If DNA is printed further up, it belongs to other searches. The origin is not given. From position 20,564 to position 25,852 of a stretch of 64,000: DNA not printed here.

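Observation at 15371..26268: Recurring three-gene surface module: CotH-kinase-like giant protein, beta-helix T9SS cargo, small Cys-rich tail-anchored protein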

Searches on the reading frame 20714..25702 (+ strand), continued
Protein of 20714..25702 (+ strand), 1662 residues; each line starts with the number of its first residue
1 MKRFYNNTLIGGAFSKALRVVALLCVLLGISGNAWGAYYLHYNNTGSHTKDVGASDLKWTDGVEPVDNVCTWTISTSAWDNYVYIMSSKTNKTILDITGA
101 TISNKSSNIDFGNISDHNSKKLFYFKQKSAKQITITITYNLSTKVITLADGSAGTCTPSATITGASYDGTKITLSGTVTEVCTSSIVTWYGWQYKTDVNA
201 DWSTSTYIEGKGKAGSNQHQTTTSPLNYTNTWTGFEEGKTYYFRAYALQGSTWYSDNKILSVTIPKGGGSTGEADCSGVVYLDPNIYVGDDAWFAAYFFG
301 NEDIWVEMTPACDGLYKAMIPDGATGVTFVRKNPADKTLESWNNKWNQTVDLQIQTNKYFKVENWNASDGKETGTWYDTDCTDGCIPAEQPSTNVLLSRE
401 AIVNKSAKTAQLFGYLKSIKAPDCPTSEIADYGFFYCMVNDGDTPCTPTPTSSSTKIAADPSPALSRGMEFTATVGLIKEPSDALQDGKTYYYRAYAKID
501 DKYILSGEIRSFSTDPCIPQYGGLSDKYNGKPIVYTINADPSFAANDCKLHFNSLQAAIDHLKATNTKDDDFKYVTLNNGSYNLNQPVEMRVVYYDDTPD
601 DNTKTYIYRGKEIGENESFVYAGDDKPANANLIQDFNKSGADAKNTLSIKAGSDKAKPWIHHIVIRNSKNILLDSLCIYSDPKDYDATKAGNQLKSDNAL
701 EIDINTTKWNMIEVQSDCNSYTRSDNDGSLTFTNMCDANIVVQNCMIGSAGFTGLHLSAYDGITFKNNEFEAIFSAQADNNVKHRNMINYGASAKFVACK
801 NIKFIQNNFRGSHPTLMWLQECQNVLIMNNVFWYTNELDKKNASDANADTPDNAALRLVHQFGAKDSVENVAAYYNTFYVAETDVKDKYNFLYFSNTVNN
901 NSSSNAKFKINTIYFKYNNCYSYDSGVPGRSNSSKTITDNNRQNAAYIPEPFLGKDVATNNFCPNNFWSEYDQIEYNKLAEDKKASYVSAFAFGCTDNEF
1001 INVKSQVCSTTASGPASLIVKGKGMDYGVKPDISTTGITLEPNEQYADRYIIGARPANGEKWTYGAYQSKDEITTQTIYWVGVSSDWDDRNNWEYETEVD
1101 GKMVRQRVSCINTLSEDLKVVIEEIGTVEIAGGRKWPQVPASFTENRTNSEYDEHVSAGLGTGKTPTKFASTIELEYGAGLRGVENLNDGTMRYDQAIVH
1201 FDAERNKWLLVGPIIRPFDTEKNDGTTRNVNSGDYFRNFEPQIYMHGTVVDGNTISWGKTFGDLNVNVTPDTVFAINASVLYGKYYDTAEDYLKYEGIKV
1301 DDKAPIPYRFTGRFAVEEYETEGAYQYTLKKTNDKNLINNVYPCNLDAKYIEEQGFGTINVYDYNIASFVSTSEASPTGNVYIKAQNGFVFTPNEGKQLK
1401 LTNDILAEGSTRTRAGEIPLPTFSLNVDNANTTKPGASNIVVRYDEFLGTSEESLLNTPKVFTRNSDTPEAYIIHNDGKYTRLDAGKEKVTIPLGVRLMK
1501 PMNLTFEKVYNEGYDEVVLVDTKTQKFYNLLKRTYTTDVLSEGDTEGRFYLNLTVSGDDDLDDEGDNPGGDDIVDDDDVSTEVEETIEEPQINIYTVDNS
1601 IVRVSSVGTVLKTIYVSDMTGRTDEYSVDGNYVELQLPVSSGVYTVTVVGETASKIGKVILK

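Call 33: find_related_loci(query=A4, collection=genome_contigs, flank=10000)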
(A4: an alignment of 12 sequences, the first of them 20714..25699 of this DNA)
Query A4 (1662 aa) in genome_contigs; peptide patterns used: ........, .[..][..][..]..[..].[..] (x = any residue, [..] = any of these).
146 stretches matched a pattern; 64 encode a relative of the query (tblastn E <= 1e-3); 59 distinct loci.
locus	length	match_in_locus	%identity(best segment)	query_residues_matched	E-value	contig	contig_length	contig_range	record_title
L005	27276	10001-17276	67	1-1662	0e+0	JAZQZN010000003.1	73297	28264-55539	MAG: Candidatus Enterocola sp. isolate T1900045154_TC20190148.MAGScoT_cleanbin_000001 SGB_4967_k141_1611568, whole genom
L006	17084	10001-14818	59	1-1662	0e+0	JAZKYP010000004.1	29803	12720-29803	MAG: Candidatus Enterocola sp. isolate T1900045101_TC20190095.MAGScoT_cleanbin_000001 SGB_4759_k141_2542511, whole genom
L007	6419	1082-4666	51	380-1662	0e+0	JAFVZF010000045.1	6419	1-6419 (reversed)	MAG: Paludibacteraceae bacterium isolate RGIG5529 Sheep_Colon.Co__c1073987, whole genome shotgun sequence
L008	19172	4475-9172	51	1-1662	0e+0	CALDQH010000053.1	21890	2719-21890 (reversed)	MAG TPA_asm: uncultured Bacteroidales bacterium isolate SRR6425823_bin.132_CONCOCT_v1.1_MAG genome assembly, contig: ERZ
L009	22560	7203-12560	43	1-1662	0e+0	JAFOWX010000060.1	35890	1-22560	MAG: Paludibacteraceae bacterium isolate RGIG873 Dairy_cattle_Rectum-1__c312989, whole genome shotgun sequence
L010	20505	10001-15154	43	1-1662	0e+0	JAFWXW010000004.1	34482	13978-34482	MAG: Paludibacteraceae bacterium isolate RGIG6170 Sheep_Rectum-1__c114612, whole genome shotgun sequence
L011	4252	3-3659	45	361-1662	0e+0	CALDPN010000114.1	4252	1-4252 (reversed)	MAG TPA_asm: uncultured Bacteroidales bacterium isolate SRR6425778_bin.86_CONCOCT_v1.1_MAG genome assembly, contig: ERZ1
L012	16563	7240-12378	45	1-1662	0e+0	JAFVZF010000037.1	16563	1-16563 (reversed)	MAG: Paludibacteraceae bacterium isolate RGIG5529 Sheep_Colon.Co__c947933, whole genome shotgun sequence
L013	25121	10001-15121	45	1-1662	0e+0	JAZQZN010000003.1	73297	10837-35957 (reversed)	MAG: Candidatus Enterocola sp. isolate T1900045154_TC20190148.MAGScoT_cleanbin_000001 SGB_4967_k141_1611568, whole genom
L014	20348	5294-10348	60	1-1662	0e+0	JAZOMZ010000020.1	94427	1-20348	MAG: Candidatus Enterocola sp. isolate T1900045644_YK20190338.MAGScoT_cleanbin_000001 SGB_8151_k141_2077445, whole genom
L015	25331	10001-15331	45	1-1662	0e+0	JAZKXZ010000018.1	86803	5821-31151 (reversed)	MAG: Candidatus Enterocola sp. isolate T1900045110_TC20190104.MAGScoT_cleanbin_000001 SGB_4791_k141_395790, whole genome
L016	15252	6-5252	40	12-1662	0e+0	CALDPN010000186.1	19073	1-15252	MAG TPA_asm: uncultured Bacteroidales bacterium isolate SRR6425778_bin.86_CONCOCT_v1.1_MAG genome assembly, contig: ERZ1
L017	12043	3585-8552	39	1-1662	0e+0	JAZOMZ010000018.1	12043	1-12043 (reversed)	MAG: Candidatus Enterocola sp. isolate T1900045644_YK20190338.MAGScoT_cleanbin_000001 SGB_8151_k141_676090, whole genome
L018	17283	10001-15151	41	1-1662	0e+0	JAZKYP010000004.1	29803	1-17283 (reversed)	MAG: Candidatus Enterocola sp. isolate T1900045101_TC20190095.MAGScoT_cleanbin_000001 SGB_4759_k141_2542511, whole genom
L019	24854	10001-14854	40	1-1662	0e+0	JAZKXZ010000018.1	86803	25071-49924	MAG: Candidatus Enterocola sp. isolate T1900045110_TC20190104.MAGScoT_cleanbin_000001 SGB_4791_k141_395790, whole genome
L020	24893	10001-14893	42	1-1662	0e+0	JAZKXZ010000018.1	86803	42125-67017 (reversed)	MAG: Candidatus Enterocola sp. isolate T1900045110_TC20190104.MAGScoT_cleanbin_000001 SGB_4791_k141_395790, whole genome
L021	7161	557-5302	40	1-1662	0e+0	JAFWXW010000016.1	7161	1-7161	MAG: Paludibacteraceae bacterium isolate RGIG6170 Sheep_Rectum-1__c420956, whole genome shotgun sequence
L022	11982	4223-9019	40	1-1662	0e+0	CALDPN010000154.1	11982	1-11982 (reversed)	MAG TPA_asm: uncultured Bacteroidales bacterium isolate SRR6425778_bin.86_CONCOCT_v1.1_MAG genome assembly, contig: ERZ1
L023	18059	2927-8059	44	1-1662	0e+0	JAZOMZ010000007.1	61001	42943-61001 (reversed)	MAG: Candidatus Enterocola sp. isolate T1900045644_YK20190338.MAGScoT_cleanbin_000001 SGB_8151_k141_603658, whole genome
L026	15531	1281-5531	35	1-1662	0e+0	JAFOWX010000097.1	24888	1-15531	MAG: Paludibacteraceae bacterium isolate RGIG873 Dairy_cattle_Rectum-1__c461353, whole genome shotgun sequence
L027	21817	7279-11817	35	1-1662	0e+0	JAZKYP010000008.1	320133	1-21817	MAG: Candidatus Enterocola sp. isolate T1900045101_TC20190095.MAGScoT_cleanbin_000001 SGB_4759_k141_812277, whole genome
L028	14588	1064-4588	34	393-1662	4e-163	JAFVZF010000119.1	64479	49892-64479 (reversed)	MAG: Paludibacteraceae bacterium isolate RGIG5529 Sheep_Colon.Co__c2834882, whole genome shotgun sequence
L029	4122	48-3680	33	395-1662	7e-156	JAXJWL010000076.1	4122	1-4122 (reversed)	MAG: Paludibacteraceae bacterium isolate DOME_MAG_6324 6324_C0410_k141_191476, whole genome shotgun sequence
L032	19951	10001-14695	33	1-1662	2e-153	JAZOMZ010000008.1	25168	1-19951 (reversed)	MAG: Candidatus Enterocola sp. isolate T1900045644_YK20190338.MAGScoT_cleanbin_000001 SGB_8151_k141_2905771, whole genom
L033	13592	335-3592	32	488-1655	3e-131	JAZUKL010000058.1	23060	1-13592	MAG: Candidatus Enterocola sp. isolate T1900045249_TH20190019.MAGScoT_cleanbin_000014 SGB_5726_k141_521399, whole genome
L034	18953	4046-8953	35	1-1662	1e-158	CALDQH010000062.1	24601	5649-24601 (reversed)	MAG TPA_asm: uncultured Bacteroidales bacterium isolate SRR6425823_bin.132_CONCOCT_v1.1_MAG genome assembly, contig: ERZ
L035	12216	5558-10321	35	1-1662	0e+0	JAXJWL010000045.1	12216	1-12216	MAG: Paludibacteraceae bacterium isolate DOME_MAG_6324 6324_C0410_k141_106584, whole genome shotgun sequence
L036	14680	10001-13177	32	484-1662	1e-126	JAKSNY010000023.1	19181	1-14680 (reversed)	MAG: Paludibacteraceae bacterium isolate Horse_feces163 MAG163_23, whole genome shotgun sequence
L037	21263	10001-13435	32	380-1662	7e-129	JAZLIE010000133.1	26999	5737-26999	MAG: Candidatus Enterocola sp. isolate T1900044979_TA20190041.MAGScoT_cleanbin_000009 SGB_4073_k141_1136005, whole genom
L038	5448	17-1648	43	1107-1662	5e-117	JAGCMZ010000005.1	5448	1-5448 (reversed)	MAG: Paludibacteraceae bacterium isolate RGIG9939 Yak_Rectum.Co__c20147, whole genome shotgun sequence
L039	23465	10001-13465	29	393-1662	9e-109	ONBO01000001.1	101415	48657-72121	uncultured Bacteroidales bacterium isolate RUG163 genome assembly, contig: scaffold_21, whole genome shotgun sequence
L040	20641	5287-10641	32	1-1662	1e-157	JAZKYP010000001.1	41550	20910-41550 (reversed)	MAG: Candidatus Enterocola sp. isolate T1900045101_TC20190095.MAGScoT_cleanbin_000001 SGB_4759_k141_2251719, whole genom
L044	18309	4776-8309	28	394-1662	2e-102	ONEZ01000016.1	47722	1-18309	uncultured Bacteroidales bacterium isolate RUG243 genome assembly, contig: scaffold_209, whole genome shotgun sequence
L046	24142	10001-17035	32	393-1662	3e-130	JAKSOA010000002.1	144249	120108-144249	MAG: Paludibacteraceae bacterium isolate Horse_feces165 MAG165_2, whole genome shotgun sequence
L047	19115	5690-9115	32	382-1662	7e-128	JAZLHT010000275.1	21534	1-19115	MAG: Candidatus Enterocola sp. isolate T1900044980_TA20190042.MAGScoT_cleanbin_000012 SGB_4114_k141_1748845, whole genom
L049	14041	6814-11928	34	280-1662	2e-82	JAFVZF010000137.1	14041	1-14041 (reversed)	MAG: Paludibacteraceae bacterium isolate RGIG5529 Sheep_Colon.Co__c3292555, whole genome shotgun sequence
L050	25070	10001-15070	33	392-1662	9e-129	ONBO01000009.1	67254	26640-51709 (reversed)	uncultured Bacteroidales bacterium isolate RUG163 genome assembly, contig: scaffold_171, whole genome shotgun sequence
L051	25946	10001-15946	34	270-1661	1e-78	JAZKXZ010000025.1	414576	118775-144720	MAG: Candidatus Enterocola sp. isolate T1900045110_TC20190104.MAGScoT_cleanbin_000001 SGB_4791_k141_1784509, whole genom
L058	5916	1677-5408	30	412-1662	8e-61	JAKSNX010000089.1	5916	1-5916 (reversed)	MAG: Paludibacteraceae bacterium isolate Horse_feces162 MAG162_89, whole genome shotgun sequence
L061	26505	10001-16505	32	19-1662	2e-126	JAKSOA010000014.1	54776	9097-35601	MAG: Paludibacteraceae bacterium isolate Horse_feces165 MAG165_14, whole genome shotgun sequence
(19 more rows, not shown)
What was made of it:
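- Enterocola or unnamed Bacteroidales MAGs, with several loci per assembly (call 33). Multiple divergent copies per genome (call 33).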

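Call 36: search_protein_families(library=pfam, proteins=[L019:6373-9960:+, L020:5451-9956:+, L035:1049-5515:+, L036:5833-8841:+, L039:4120-7323:+, L039:7356-9176:+, L051:7825-9915:+, L061:7751-9817:+], max_evalue=0.01)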
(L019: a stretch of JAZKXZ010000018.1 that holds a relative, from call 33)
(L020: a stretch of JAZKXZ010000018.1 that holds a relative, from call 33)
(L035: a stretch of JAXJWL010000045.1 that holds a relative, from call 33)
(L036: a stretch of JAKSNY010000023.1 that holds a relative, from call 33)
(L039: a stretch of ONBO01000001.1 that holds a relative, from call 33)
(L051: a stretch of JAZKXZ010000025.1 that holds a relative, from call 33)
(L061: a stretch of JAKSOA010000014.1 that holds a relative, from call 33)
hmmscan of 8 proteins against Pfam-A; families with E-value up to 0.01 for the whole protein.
L019:6373-9960:+ (1196 aa): 1 family
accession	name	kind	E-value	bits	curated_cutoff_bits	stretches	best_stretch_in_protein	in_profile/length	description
PF19081.6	Ig_7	-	2.7e-18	66.5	27.3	3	342-411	1-82/84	Ig-like domain CHU_C associated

L020:5451-9956:+ (1502 aa): 5 families
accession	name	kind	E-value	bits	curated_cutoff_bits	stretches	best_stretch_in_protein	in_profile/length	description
PF19081.6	Ig_7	-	1.6e-23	83.2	27.3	3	484-561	8-83/84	Ig-like domain CHU_C associated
PF16738.10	CBM26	-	0.0012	19.3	28.1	1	989-1047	11-69/70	Starch-binding module 26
PF00801.26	PKD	-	0.0018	18.7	23.5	1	738-796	9-69/80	PKD domain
PF07495.19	Y_Y_Y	-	0.0019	18.5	26.6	0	775-809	29-62/65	Y_Y_Y domain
PF18911.6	PKD_4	-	0.0043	17.5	27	1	724-809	1-85/85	PKD domain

L035:1049-5515:+ (1489 aa): 2 families
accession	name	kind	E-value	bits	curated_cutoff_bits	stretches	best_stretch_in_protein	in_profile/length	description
PF16738.10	CBM26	-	1.9e-13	50.8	28.1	1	38-110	1-69/70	Starch-binding module 26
PF19081.6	Ig_7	-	3.3e-07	30.9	27.3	2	757-832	2-83/84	Ig-like domain CHU_C associated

L036:5833-8841:+ (1003 aa): 1 family
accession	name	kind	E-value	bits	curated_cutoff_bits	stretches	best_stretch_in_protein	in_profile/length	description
PF16820.11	PKD_3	-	3.5e-05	24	26.3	0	650-702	14-65/68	PKD-like domain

L039:4120-7323:+ (1068 aa): 5 families
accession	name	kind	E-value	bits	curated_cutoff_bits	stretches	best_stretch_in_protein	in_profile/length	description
PF02368.24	Big_2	-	8.2e-06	26.1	22.8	1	648-681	34-67/79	Bacterial Ig-like domain (group 2)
PF19081.6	Ig_7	-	0.00011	22.8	27.3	1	528-616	1-84/84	Ig-like domain CHU_C associated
PF24507.1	Ig_CFAP65_4th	-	0.0011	19.8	27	0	247-289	34-76/76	CFAP65, fourth Ig-like domain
PF07495.19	Y_Y_Y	-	0.0035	17.6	26.6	0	556-596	10-48/65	Y_Y_Y domain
PF15780.11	ASH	-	0.0062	17.1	27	1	208-277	16-92/98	Abnormal spindle-like microcephaly-assoc'd, ASPM-SPD-2-Hydin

L039:7356-9176:+ (607 aa): 0 families

L051:7825-9915:+ (697 aa): 1 family
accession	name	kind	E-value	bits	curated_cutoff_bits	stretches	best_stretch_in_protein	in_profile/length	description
PF00041.27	fn3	-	9.2e-09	35.8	25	1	369-443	5-75/84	Fibronectin type III domain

L061:7751-9817:+ (689 aa): 2 families
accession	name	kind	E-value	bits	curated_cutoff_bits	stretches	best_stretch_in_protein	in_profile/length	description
PF22073.2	Cep192_D4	-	0.00044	20.9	35.5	1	179-261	12-110/112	Cep192 domain 4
PF15780.11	ASH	-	0.0017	18.9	27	1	166-249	3-91/98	Abnormal spindle-like microcephaly-assoc'd, ASPM-SPD-2-Hydin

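Call 52: search_protein_families(library=ncbifam, alignment_id=A4, max_evalue=0.01)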
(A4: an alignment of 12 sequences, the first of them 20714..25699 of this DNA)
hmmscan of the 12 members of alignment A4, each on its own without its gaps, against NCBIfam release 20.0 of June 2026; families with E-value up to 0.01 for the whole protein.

A. member 1, window:20714-25699:+ (1662 aa): 0 families

B. families by the number of members that match (of 12 scanned): 1 family
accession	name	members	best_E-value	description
TIGR04183.1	Por_Secre_tail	10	6.4e-07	T9SS type A sorting domain-containing protein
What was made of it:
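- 25481..25699 (+): T9SS type A C-terminal sorting domain of gene 2 (aa ~1590-1662, ending GKVILK). TIGR04183 hits in 10 of 12 family members (call 52).
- On T9SS type A cargo: Ten of 12 family members hit at E<=0.01, with the best at 6.4e-07 (call 52).
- Checked: First, 10 of 12 family members hit TIGR04183 at E<=0.01 (call 52).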
